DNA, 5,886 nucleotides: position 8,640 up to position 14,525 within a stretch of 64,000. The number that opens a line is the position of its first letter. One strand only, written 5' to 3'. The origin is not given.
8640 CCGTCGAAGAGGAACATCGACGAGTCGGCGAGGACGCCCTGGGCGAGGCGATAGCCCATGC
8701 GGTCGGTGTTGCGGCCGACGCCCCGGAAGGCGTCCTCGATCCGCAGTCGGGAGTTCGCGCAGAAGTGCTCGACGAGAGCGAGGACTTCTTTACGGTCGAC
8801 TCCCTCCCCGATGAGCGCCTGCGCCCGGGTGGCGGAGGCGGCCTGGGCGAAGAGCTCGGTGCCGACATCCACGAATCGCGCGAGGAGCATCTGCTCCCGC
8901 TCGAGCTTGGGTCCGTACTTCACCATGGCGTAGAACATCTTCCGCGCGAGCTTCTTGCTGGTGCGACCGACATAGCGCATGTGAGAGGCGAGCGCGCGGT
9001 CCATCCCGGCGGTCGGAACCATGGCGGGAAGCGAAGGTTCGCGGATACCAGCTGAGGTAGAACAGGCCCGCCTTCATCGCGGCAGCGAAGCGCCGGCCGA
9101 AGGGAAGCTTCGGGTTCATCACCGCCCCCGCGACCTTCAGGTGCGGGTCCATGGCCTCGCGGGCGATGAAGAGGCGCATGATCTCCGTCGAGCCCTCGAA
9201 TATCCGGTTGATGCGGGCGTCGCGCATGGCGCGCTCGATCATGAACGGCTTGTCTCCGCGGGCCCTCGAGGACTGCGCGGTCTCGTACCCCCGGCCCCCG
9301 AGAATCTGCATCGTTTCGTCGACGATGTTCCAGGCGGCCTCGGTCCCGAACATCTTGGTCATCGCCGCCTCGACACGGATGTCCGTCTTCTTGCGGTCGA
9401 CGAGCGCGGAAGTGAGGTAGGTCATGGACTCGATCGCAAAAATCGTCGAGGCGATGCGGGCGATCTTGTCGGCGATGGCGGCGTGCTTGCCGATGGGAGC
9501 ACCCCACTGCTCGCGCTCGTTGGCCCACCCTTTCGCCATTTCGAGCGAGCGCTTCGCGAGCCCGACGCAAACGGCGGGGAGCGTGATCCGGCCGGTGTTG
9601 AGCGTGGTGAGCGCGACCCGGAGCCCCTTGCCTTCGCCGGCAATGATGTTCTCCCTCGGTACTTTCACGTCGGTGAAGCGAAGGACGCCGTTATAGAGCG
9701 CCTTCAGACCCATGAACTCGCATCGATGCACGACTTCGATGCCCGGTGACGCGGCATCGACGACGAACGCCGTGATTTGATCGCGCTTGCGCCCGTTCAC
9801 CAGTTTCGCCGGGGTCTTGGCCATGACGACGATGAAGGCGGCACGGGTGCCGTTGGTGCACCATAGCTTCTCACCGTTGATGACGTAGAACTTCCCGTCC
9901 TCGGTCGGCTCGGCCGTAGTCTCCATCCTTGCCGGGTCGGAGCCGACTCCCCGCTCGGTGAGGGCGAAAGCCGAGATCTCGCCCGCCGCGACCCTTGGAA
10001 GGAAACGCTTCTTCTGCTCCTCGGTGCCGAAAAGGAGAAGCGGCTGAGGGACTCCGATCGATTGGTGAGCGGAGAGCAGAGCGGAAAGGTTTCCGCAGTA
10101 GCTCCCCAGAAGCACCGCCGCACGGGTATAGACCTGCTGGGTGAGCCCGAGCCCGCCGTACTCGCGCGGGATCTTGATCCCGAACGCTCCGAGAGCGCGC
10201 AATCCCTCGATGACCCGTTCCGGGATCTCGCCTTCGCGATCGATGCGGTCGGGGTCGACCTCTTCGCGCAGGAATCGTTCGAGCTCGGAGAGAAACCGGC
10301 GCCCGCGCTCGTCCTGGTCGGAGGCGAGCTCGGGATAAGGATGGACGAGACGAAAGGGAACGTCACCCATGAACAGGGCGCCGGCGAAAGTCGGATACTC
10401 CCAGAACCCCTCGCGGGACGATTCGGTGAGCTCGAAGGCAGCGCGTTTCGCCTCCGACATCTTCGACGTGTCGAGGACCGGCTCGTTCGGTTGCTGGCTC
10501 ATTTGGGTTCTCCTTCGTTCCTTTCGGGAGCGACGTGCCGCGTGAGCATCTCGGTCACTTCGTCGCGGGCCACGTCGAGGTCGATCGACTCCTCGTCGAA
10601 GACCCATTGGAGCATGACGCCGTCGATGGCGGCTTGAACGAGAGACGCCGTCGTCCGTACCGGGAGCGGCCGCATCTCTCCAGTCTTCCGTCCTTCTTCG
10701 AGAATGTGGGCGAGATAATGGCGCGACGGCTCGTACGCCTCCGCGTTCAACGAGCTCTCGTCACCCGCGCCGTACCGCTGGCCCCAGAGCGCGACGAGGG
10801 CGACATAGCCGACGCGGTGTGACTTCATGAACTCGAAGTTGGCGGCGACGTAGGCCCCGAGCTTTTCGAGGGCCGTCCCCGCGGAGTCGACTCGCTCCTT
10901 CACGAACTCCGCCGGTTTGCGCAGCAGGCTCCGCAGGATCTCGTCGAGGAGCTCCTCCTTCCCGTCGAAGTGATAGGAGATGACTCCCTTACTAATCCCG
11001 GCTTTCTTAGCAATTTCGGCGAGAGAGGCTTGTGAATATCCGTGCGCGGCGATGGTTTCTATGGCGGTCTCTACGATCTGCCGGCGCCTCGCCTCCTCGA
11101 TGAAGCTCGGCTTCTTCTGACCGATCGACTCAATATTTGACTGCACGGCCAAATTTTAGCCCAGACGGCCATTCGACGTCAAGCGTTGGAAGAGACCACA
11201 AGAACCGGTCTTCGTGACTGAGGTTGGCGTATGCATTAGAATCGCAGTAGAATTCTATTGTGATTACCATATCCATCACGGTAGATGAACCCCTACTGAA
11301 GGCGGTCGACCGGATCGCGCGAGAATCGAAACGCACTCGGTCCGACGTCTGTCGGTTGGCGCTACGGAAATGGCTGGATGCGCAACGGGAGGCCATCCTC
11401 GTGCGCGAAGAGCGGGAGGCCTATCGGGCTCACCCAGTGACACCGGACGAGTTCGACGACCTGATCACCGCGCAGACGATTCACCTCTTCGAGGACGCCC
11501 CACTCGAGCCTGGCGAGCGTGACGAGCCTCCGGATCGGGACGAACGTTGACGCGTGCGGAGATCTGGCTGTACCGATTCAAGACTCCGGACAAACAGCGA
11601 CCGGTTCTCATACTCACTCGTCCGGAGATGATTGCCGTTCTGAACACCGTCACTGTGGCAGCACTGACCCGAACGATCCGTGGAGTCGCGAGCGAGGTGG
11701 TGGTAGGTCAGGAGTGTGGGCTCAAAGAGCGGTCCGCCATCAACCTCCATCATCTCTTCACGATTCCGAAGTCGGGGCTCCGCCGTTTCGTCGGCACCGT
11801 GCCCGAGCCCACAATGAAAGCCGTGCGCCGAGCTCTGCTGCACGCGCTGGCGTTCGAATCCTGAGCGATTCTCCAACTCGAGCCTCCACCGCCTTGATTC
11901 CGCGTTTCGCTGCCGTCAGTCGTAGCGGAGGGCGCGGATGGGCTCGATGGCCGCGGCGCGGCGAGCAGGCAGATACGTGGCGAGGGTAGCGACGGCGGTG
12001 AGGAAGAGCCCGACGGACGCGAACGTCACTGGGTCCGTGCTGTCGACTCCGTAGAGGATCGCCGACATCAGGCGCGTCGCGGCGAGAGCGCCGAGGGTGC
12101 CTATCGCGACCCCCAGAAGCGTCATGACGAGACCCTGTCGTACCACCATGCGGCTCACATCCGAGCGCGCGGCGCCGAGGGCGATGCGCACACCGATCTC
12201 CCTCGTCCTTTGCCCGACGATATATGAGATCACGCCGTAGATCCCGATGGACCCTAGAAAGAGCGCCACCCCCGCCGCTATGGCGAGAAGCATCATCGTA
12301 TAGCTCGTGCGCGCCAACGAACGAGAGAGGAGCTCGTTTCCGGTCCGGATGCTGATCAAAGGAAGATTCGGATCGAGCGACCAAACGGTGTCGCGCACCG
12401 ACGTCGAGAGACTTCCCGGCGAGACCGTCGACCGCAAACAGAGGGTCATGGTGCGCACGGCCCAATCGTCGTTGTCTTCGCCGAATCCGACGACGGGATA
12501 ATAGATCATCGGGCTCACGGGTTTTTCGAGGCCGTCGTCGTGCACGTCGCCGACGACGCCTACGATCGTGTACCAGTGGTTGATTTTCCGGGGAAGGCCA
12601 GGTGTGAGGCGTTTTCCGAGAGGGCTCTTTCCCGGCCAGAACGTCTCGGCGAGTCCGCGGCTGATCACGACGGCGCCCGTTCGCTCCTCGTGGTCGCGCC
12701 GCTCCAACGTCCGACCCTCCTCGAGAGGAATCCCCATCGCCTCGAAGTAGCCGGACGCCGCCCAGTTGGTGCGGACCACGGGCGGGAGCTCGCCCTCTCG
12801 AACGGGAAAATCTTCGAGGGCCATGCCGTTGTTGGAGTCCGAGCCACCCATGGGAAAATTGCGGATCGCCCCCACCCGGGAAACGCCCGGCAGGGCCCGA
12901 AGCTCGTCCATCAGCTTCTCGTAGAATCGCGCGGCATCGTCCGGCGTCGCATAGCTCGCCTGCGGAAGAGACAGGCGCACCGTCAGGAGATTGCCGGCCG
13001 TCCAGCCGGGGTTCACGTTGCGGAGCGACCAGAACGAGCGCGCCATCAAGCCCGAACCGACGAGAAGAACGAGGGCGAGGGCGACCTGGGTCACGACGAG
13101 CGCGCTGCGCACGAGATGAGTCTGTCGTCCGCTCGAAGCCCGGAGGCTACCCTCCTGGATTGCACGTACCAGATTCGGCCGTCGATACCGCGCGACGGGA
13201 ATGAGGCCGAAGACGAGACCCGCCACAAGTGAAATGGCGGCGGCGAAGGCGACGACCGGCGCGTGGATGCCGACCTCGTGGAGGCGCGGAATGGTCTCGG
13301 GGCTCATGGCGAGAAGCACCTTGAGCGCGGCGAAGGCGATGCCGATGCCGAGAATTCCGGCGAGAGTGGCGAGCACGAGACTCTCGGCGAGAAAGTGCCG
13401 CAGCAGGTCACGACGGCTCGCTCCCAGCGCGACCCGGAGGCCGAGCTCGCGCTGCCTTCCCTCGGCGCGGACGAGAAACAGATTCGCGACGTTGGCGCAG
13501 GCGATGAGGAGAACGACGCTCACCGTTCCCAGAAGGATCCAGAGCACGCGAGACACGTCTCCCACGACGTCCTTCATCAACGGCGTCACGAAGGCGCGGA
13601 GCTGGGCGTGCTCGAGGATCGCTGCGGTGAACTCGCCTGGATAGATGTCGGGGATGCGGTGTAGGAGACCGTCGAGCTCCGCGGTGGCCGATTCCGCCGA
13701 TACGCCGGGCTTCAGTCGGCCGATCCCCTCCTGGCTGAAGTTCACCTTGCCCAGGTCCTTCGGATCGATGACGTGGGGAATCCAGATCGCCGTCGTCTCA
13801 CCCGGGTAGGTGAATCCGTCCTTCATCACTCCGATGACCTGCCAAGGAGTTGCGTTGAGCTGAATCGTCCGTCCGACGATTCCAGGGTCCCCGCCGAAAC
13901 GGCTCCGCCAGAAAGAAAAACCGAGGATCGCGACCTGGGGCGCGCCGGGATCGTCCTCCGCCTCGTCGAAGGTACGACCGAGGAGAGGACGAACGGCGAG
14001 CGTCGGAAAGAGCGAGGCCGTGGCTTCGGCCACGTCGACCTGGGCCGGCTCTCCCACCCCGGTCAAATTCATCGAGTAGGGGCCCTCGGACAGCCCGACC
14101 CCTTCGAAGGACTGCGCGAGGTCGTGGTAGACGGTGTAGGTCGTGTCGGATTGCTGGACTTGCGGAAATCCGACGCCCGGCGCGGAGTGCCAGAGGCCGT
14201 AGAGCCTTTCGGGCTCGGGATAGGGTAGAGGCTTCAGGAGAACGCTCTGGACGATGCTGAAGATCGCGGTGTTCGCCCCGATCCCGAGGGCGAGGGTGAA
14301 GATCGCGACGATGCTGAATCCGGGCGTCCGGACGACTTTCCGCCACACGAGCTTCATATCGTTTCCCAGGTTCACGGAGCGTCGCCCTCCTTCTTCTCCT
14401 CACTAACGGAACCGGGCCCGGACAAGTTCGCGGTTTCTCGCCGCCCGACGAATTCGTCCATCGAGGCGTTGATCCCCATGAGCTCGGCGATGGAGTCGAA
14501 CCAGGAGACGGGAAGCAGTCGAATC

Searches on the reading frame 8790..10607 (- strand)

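Call 36: search_protein_families(library=ncbifam, proteins=[window:8790-10607:-], max_evalue=0.001)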
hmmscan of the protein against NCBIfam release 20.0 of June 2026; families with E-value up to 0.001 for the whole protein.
window:8790-10607:- (605 aa): 22 families
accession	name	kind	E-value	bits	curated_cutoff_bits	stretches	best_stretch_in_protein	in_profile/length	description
NF058590.1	AcCoDHFadEBacil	equivalog_domain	5.9e-80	269.4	600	1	106-486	29-411/586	acyl-CoA dehydrogenase FadE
NF042972.1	AcrlCoAredClosAcrC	equivalog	4.1e-71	239.7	640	1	111-486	18-377/378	acryloyl-CoA reductase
NF043006.1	CyhCrbnylCoADH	equivalog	1.7e-55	188.5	650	1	108-487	14-377/380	cyclohexane-1-carbonyl-CoA dehydrogenase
NF042439.1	SulpropCoADesulf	equivalog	1.6e-51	175.2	600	1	121-490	18-375/379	3-sulfinopropanoyl-CoA desulfinase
NF045552.1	GlutCoADH_Des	equivalog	9.4e-51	173.2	470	1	112-485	19-379/387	glutaryl-CoA dehydrogenase Acd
NF007000.1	PRK09463.1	subfamily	3.3e-50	171.2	600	1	74-441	21-398/726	acyl-CoA dehydrogenase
NF045652.1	ProlPCPDhRedW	equivalog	1.1e-48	166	650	1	139-484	43-372/376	L-prolyl-[peptidyl-carrier protein] dehydrogenase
NF008997.0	PRK12341.1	equivalog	8.8e-47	160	537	1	121-483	31-374/382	acyl-CoA dehydrogenase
NF009586.0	PRK13026.1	subfamily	4.2e-45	154.3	608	1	75-441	57-433/777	acyl-CoA dehydrogenase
NF002885.1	PRK03354.1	equivalog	4.9e-44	150.9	540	1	122-486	32-374/378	crotonobetainyl-CoA dehydrogenase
NF053553.1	prodigi_MBC_PigA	equivalog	2.5e-39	135.5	500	1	127-484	36-378/381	prodigiosin MBC biosynthesis dehydrogenase PigA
NF038187.1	FadE_coli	exception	5.4e-30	104.1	1300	1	74-442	96-474/816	acyl-CoA dehydrogenase FadE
TIGR03207.1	cyc_hxne_CoA_dh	equivalog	7.9e-29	100.5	575.35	1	108-484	11-370/372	cyclohexanecarboxyl-CoA dehydrogenase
NF052270.1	Staph_DH_FadE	equivalog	4.8e-28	98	600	1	171-484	99-392/400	acyl-CoA dehydrogenase FadE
TIGR03204.1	pimC_large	equivalog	3.5e-25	88.7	623.85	1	130-483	40-390/395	pimeloyl-CoA dehydrogenase large subunit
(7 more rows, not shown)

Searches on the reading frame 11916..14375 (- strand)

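Call 34: search_protein_families(library=pfam, proteins=[window:11916-14375:-], max_evalue=0.01)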
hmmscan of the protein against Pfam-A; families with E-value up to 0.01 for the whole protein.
window:11916-14375:- (819 aa): 2 families
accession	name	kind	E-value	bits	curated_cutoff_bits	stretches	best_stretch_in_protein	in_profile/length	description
PF12704.14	MacB_PCD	-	2.4e-35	123.2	27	2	21-235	1-205/207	MacB-like periplasmic core domain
PF02687.27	FtsX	-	6.4e-29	100.9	25.5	2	286-401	5-119/120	FtsX-like permease C-terminal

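Call 36: search_protein_families(library=ncbifam, proteins=[window:11916-14375:-], max_evalue=0.001)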
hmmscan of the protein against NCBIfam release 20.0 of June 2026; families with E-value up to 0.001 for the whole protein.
window:11916-14375:- (819 aa): 4 families
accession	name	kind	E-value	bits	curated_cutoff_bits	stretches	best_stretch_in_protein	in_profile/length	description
TIGR03434.1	ADOP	subfamily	2.7e-273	908.9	622.3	1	4-819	2-803/803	ADOP family duplicated permease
NF007826.0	PRK10535.1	equivalog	3.6e-36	124.6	966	2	132-404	386-643/648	macrolide ABC transporter ATP-binding protein/permease MacB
NF038008.1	ABC_perm_DarB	equivalog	3e-07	28.8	700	1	276-471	271-460/777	darobactin export ABC transporter permease subunit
NF041854.1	ABC_perm_YbbP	equivalog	0.0005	18.1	999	0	667-819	217-371/806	putative ABC transporter permease subunit YbbP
